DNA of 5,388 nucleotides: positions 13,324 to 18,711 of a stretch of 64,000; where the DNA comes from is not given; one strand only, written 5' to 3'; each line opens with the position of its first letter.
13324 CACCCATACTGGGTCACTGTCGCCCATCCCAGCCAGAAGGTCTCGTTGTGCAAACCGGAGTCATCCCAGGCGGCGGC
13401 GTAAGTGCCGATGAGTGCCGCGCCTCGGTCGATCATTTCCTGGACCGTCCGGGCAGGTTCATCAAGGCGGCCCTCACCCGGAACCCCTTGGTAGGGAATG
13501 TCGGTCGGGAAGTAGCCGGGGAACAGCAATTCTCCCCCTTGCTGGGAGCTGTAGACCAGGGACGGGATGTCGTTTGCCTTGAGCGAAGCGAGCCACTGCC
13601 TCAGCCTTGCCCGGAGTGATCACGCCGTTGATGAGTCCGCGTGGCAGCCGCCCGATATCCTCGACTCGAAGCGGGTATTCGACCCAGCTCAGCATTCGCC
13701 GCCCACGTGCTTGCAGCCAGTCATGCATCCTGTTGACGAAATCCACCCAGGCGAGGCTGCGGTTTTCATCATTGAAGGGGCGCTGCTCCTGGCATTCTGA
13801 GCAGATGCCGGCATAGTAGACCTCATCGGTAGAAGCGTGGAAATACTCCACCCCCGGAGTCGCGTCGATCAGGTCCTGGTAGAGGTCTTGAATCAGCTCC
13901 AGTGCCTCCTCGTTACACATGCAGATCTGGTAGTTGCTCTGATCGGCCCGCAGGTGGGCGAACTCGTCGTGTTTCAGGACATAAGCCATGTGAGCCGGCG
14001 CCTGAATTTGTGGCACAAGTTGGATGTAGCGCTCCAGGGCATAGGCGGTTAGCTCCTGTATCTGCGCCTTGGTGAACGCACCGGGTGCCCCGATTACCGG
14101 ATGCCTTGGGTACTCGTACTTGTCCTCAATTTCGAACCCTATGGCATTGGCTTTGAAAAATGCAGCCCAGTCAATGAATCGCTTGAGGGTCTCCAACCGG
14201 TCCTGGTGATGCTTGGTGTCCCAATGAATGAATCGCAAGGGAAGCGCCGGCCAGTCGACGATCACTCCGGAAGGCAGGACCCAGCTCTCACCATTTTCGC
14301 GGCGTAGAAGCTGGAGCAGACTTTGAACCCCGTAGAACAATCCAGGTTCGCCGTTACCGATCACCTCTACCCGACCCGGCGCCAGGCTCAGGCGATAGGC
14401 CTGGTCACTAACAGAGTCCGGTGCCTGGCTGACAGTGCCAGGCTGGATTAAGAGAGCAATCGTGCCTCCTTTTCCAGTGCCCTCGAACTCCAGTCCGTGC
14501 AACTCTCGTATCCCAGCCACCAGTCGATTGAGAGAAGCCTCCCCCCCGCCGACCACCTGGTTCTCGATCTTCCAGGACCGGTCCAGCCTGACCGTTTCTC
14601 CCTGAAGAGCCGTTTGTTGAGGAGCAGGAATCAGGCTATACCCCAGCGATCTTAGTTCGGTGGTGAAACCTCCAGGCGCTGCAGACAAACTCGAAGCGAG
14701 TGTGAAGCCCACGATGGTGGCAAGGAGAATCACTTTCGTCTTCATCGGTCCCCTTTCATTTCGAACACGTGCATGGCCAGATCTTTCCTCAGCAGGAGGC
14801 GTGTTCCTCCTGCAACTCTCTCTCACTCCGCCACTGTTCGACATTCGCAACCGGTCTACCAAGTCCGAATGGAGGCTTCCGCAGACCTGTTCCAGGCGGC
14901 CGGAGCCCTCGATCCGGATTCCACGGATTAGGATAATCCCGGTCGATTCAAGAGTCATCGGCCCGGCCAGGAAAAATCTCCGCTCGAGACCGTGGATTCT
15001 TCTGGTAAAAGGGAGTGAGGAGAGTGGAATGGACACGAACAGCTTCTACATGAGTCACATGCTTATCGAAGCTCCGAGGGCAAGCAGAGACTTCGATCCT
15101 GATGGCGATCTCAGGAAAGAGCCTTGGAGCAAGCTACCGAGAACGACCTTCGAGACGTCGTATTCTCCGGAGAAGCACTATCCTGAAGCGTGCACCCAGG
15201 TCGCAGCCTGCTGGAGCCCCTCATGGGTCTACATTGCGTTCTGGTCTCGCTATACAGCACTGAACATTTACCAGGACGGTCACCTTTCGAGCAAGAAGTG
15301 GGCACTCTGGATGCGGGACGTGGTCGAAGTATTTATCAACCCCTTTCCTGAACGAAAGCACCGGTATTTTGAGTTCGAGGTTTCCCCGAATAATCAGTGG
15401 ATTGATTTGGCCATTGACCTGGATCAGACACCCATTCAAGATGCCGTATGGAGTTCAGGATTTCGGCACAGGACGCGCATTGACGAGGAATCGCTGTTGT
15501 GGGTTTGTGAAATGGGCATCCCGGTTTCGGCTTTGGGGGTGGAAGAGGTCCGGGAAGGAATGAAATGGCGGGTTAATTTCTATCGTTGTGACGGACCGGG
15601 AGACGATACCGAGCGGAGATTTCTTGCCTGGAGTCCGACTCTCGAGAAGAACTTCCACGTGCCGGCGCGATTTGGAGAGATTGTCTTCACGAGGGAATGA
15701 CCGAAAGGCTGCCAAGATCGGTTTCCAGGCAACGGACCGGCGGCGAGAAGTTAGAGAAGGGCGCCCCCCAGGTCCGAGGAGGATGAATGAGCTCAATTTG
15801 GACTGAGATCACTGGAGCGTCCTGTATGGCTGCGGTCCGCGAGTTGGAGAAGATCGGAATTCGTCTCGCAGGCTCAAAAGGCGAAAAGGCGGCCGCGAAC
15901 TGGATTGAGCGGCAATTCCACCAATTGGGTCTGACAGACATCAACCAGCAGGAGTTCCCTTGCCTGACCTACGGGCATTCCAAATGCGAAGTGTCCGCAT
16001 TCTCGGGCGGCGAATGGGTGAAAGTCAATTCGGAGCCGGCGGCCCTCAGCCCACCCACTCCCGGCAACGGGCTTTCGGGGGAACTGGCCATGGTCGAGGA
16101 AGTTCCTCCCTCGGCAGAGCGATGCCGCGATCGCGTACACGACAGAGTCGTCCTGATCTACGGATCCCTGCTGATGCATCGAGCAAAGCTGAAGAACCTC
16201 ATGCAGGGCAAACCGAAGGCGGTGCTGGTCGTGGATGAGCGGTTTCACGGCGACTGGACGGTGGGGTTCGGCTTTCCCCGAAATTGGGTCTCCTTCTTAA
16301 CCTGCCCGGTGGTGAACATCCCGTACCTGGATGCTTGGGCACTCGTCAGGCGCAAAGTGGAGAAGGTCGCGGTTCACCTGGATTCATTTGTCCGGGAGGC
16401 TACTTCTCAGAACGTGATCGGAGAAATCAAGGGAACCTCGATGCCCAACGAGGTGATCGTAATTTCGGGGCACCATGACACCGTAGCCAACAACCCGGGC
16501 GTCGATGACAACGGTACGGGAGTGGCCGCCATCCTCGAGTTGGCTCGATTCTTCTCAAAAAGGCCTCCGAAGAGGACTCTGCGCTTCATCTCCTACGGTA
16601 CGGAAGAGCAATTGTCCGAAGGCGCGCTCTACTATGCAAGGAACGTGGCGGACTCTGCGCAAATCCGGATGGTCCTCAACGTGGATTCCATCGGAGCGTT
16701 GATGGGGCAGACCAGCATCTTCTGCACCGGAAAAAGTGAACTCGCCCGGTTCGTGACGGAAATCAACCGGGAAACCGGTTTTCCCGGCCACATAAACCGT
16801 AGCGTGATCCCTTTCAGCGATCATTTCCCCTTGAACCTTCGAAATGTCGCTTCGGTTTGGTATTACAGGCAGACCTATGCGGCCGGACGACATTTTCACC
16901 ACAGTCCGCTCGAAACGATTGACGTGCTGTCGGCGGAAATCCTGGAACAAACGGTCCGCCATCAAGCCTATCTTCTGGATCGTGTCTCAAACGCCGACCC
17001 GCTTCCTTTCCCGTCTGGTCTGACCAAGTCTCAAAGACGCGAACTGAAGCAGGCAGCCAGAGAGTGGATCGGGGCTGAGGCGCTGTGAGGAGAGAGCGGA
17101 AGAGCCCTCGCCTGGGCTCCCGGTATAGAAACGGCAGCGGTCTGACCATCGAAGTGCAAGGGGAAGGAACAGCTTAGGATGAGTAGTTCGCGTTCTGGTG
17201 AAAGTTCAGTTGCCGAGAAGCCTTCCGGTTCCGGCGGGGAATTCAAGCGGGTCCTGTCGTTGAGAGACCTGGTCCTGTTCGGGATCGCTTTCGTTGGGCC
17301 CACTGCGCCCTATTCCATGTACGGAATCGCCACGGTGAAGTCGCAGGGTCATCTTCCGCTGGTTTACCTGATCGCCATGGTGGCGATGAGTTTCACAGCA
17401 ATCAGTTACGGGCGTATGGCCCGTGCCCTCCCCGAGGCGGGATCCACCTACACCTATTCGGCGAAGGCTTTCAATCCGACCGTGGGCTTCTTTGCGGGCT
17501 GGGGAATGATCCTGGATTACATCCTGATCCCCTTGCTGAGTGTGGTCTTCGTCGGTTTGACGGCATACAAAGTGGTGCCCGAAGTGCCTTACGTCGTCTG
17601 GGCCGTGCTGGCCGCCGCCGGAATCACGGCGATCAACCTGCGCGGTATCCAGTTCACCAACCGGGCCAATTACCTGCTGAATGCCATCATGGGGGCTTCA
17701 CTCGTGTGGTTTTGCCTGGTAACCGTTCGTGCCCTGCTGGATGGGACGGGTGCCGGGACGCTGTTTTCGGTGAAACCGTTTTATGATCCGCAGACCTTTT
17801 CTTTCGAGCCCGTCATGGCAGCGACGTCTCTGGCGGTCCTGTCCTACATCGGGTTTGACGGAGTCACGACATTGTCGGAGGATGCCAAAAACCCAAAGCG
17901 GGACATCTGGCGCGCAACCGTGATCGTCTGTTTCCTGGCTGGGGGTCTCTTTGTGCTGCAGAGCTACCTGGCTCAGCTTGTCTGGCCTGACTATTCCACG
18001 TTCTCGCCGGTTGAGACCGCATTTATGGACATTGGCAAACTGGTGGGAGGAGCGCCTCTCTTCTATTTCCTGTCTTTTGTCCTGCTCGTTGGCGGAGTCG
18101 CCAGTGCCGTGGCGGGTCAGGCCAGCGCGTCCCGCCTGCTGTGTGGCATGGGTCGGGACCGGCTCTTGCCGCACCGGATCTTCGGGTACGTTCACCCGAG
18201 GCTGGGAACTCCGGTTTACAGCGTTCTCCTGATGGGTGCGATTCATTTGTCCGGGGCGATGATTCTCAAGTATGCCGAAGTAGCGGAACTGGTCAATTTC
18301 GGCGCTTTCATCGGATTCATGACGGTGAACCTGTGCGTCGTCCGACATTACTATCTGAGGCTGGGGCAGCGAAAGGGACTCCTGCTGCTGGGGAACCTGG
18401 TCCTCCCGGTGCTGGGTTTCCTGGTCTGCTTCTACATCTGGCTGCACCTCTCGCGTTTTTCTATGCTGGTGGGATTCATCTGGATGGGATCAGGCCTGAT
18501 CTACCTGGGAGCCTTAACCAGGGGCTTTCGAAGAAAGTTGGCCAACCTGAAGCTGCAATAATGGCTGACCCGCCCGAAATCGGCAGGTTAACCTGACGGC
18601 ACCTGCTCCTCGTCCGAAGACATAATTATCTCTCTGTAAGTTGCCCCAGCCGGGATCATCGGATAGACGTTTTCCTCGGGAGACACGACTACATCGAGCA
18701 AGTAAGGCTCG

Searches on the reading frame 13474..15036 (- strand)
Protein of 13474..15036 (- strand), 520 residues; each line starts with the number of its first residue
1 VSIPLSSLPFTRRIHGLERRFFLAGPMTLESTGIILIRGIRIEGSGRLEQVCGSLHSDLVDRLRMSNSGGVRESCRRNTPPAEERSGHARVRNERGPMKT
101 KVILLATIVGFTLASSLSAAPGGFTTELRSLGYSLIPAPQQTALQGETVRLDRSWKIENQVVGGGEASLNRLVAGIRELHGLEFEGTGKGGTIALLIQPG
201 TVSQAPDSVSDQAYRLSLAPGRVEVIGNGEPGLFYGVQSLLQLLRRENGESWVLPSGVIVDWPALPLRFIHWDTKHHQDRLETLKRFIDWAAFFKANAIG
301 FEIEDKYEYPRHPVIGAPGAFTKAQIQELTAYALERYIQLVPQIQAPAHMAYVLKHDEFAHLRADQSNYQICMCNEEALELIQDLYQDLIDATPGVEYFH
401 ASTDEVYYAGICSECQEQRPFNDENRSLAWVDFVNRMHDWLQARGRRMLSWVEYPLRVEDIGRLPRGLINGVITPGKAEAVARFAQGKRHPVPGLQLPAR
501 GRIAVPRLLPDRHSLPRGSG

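Call 106: search_protein_families(library=pfam, proteins=[window:13474-15036:-], max_evalue=0.00001)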
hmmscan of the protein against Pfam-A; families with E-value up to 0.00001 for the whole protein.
window:13474-15036:- (520 aa): 2 families
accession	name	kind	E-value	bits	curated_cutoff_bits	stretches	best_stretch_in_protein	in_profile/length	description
PF00728.28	Glyco_hydro_20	-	5.6e-18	65.9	22.3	1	270-454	6-222/348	Glycosyl hydrolase family 20, catalytic domain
PF02838.20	Glyco_hydro_20b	-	5.5e-17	63.1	26.1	1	133-262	2-124/124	Glycosyl hydrolase family 20, domain 2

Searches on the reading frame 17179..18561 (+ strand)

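Call 106: search_protein_families(library=pfam, proteins=[window:17179-18561:+], max_evalue=0.00001)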
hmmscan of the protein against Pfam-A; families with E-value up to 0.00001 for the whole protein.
window:17179-18561:+ (460 aa): 2 families
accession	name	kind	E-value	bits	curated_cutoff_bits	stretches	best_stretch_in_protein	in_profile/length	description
PF00324.27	AA_permease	-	3.3e-33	115.5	24.6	1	55-425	26-408/470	Amino acid permease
PF13520.12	AA_permease_2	-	3.4e-25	89.3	27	1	34-419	4-397/427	Amino acid permease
